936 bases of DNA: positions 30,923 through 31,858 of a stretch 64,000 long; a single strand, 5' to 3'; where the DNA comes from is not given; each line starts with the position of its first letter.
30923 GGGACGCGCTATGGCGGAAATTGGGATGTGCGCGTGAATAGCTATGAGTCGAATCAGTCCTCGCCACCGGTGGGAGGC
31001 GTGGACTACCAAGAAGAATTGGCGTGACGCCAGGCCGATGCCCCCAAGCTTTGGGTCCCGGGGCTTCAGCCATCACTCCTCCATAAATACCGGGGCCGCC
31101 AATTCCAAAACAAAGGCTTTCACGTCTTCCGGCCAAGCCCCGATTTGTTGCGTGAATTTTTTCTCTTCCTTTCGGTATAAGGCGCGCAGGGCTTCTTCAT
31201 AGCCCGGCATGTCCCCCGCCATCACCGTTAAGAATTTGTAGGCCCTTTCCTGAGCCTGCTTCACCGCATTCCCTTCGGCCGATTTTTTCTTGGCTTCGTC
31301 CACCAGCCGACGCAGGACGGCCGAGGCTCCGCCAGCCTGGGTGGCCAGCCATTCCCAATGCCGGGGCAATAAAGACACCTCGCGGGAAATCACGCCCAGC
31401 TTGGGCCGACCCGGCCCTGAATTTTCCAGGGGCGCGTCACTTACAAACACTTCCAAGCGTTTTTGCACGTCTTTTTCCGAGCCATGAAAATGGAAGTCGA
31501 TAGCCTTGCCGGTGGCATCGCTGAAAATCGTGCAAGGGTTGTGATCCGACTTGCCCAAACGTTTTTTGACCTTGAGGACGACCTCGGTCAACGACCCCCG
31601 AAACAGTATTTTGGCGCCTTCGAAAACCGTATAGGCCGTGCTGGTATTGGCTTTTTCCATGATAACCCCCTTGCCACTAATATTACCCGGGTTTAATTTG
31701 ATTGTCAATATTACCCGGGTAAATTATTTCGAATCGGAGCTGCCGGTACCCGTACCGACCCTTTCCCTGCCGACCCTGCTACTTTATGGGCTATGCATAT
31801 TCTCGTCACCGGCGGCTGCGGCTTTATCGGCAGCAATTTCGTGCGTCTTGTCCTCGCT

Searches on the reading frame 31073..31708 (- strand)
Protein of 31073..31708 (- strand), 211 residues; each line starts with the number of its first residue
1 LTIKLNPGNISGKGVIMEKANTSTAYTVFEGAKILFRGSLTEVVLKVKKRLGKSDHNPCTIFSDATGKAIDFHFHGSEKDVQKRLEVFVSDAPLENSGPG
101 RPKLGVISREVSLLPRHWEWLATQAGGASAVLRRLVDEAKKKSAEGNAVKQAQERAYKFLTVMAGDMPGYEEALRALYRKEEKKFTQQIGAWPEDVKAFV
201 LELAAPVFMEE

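Call 7: search_protein_families(library=pfam, proteins=[window:31073-31708:-], max_evalue=0.01)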
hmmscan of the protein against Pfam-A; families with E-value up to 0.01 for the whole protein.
window:31073-31708:- (211 aa): 1 family
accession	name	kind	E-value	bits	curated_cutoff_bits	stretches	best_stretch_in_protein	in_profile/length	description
PF09998.14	DUF2239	-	1.7e-68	230.5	25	1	26-204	2-182/182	Uncharacterized protein conserved in bacteria (DUF2239)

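Call 8: search_protein_families(library=ncbifam, proteins=[window:31073-31708:-], max_evalue=0.01)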
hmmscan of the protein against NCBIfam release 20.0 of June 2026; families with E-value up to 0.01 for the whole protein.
window:31073-31708:- (211 aa): 0 families
